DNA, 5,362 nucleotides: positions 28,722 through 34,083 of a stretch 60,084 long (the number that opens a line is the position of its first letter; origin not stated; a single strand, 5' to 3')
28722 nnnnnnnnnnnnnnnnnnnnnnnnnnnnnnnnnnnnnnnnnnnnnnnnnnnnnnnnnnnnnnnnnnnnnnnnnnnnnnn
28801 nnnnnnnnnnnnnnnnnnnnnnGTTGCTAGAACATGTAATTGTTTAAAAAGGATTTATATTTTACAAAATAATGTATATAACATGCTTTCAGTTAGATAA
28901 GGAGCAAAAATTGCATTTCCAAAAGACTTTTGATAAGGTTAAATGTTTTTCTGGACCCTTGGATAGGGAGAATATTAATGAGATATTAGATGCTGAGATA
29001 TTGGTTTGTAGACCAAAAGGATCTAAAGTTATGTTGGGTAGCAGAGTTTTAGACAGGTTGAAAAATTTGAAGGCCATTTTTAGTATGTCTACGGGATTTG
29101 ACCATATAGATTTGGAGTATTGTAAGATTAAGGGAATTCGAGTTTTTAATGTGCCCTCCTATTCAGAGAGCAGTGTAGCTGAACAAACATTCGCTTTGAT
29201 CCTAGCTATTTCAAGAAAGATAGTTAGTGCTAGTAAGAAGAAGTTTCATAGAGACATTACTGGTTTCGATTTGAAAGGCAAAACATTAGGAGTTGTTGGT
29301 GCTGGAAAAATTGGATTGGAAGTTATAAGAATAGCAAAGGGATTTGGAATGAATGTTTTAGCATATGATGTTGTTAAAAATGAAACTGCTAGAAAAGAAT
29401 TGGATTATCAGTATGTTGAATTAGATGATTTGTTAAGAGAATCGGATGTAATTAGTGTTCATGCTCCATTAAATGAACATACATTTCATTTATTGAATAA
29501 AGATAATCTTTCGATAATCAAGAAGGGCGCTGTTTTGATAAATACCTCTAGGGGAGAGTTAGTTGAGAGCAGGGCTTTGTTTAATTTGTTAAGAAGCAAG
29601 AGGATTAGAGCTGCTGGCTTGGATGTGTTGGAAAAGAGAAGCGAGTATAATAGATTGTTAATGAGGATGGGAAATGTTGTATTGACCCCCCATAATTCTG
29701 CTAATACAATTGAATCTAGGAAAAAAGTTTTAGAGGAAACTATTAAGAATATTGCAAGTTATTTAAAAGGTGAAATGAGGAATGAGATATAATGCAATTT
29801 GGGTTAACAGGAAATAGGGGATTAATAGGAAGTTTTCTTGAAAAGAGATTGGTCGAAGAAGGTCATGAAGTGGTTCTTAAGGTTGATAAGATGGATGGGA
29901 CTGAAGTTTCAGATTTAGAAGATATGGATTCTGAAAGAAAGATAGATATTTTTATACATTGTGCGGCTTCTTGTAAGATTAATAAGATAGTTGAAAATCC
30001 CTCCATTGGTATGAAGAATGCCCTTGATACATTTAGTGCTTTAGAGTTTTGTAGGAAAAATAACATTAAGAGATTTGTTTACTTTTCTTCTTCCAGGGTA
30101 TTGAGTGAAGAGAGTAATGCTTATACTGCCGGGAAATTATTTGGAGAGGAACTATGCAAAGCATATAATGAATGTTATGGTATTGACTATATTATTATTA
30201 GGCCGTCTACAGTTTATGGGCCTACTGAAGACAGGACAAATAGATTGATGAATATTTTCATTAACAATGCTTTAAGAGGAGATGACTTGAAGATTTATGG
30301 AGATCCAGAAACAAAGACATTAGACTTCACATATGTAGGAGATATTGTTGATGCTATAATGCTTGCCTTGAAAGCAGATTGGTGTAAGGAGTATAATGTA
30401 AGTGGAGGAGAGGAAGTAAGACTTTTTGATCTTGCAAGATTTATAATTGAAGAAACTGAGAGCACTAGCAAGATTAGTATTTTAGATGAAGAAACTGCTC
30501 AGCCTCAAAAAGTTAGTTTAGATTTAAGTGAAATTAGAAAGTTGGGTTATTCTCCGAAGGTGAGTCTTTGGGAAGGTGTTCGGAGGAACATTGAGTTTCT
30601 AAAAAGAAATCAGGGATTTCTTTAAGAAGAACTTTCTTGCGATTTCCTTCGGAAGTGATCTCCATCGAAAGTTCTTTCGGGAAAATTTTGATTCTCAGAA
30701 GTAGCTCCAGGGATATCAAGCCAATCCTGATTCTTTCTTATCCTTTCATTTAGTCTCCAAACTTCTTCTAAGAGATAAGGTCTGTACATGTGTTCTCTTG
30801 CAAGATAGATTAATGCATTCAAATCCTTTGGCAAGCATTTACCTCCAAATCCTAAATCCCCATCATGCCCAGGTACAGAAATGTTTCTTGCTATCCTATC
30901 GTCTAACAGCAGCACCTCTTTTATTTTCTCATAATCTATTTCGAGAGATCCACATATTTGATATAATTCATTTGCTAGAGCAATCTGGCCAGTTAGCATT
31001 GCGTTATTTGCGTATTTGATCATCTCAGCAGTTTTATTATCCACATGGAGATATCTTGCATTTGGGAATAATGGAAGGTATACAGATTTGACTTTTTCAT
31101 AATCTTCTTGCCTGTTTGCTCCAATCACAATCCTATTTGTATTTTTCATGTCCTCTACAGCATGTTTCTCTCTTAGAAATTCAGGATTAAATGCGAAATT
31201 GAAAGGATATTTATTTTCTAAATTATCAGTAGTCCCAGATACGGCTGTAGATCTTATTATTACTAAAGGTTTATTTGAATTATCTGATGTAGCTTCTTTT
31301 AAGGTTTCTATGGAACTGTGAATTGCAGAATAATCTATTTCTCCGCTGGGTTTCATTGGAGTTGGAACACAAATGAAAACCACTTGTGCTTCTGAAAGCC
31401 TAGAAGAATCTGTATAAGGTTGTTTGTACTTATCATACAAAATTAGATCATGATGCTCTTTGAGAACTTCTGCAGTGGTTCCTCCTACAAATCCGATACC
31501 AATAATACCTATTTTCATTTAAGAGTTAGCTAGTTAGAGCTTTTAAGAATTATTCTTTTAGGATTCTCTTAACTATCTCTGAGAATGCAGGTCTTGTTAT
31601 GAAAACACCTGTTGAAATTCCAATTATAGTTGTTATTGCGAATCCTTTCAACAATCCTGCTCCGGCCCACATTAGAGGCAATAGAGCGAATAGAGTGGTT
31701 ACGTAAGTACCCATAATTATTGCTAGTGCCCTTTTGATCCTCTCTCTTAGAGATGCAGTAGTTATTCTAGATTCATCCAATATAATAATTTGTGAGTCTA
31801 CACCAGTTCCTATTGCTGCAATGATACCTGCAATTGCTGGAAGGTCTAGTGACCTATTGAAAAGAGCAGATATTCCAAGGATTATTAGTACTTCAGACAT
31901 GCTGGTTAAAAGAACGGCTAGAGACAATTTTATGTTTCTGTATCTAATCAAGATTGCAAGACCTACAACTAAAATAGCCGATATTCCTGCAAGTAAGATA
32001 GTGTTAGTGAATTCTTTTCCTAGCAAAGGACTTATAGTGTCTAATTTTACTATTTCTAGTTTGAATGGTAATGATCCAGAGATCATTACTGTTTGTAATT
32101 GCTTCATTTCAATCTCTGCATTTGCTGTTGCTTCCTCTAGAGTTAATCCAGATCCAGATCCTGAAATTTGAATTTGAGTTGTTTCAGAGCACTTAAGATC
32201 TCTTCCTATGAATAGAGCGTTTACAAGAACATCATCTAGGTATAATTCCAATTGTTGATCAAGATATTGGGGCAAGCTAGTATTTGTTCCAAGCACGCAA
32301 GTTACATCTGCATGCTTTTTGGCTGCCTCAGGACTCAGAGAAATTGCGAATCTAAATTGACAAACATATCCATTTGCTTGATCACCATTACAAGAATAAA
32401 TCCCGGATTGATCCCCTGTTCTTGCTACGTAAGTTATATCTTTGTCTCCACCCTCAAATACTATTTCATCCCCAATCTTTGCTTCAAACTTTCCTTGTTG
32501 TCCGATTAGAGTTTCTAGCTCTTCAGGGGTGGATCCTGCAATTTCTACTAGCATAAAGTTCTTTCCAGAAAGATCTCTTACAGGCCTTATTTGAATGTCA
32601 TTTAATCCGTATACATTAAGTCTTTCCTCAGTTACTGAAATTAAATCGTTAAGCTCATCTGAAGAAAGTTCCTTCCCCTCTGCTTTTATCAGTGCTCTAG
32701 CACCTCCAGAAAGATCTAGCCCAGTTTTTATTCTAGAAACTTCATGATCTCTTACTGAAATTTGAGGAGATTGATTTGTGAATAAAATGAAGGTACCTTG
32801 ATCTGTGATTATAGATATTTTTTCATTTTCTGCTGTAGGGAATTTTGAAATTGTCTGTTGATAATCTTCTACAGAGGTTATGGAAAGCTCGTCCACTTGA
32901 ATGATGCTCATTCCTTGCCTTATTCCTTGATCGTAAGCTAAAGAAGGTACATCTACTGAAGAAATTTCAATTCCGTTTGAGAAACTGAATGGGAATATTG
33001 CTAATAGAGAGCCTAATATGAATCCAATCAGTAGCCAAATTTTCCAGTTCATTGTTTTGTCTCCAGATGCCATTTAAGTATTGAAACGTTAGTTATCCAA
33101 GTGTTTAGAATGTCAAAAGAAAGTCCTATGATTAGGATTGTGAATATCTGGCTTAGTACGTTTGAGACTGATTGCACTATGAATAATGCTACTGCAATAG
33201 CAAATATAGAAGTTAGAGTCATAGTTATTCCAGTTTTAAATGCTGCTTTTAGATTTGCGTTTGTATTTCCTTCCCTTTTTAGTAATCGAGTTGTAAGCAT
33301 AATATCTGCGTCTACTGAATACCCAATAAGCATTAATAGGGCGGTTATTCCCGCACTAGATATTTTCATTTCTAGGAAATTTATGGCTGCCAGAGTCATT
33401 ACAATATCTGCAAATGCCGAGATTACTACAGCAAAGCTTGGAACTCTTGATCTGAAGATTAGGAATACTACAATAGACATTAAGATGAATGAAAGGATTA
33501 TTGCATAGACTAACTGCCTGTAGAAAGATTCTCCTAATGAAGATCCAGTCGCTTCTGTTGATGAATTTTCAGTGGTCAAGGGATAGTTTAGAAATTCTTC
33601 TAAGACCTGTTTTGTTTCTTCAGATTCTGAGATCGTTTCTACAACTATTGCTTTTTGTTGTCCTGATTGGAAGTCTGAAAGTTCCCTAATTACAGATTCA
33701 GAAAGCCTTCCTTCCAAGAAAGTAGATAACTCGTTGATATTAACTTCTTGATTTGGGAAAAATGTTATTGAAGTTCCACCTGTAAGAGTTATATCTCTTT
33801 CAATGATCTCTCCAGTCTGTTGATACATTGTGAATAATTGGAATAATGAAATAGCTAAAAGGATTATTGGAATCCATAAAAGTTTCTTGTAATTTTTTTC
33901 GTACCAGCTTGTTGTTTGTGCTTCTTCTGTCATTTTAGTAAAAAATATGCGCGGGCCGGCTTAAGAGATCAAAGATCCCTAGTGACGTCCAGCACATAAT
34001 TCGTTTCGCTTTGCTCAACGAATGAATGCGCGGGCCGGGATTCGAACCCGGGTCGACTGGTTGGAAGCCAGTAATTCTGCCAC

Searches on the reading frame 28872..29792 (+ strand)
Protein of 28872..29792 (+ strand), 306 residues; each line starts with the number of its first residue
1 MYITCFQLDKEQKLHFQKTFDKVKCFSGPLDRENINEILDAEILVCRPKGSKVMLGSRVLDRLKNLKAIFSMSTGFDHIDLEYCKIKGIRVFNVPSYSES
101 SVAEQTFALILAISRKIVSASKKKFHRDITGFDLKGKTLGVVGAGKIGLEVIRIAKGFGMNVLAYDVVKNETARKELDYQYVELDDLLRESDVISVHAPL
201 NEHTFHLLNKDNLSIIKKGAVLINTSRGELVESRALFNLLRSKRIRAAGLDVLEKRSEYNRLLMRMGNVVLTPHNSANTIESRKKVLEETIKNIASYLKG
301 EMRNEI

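Call 83: search_protein_families(library=pfam, proteins=[window:28872-29792:+], max_evalue=0.00001)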
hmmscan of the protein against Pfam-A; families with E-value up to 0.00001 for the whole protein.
window:28872-29792:+ (306 aa): 2 families
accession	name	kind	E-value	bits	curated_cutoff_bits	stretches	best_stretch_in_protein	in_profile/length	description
PF02826.25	2-Hacid_dh_C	-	1.2e-50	171.7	25.1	1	108-275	2-177/178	D-isomer specific 2-hydroxyacid dehydrogenase, NAD binding domain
PF00389.36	2-Hacid_dh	-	1.2e-25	90.2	24.6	1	11-304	10-131/134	D-isomer specific 2-hydroxyacid dehydrogenase, catalytic domain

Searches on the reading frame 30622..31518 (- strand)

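Call 83: search_protein_families(library=pfam, proteins=[window:30622-31518:-], max_evalue=0.00001)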
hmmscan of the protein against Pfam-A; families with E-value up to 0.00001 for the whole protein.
window:30622-31518:- (298 aa): 2 families
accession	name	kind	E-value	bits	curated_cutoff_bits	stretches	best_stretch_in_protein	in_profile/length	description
PF00984.24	UDPG_MGDP_dh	-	6.3e-25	87.6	25.4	1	162-258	1-93/94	UDP-glucose/GDP-mannose dehydrogenase family, central domain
PF03721.20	UDPG_MGDP_dh_N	-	1.3e-23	84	27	1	39-144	72-185/187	UDP-glucose/GDP-mannose dehydrogenase family, NAD binding domain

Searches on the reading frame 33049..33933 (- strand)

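Call 96: search_protein_families(library=pfam, proteins=[window:33049-33933:-], max_evalue=0.00001)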
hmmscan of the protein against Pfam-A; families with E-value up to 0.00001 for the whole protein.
window:33049-33933:- (294 aa): 1 family
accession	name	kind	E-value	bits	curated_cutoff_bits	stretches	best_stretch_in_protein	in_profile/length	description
PF02355.23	SecD_SecF_C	-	1.6e-29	103.1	20.5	1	120-289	12-186/189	Protein export membrane protein SecD/SecF, C-terminal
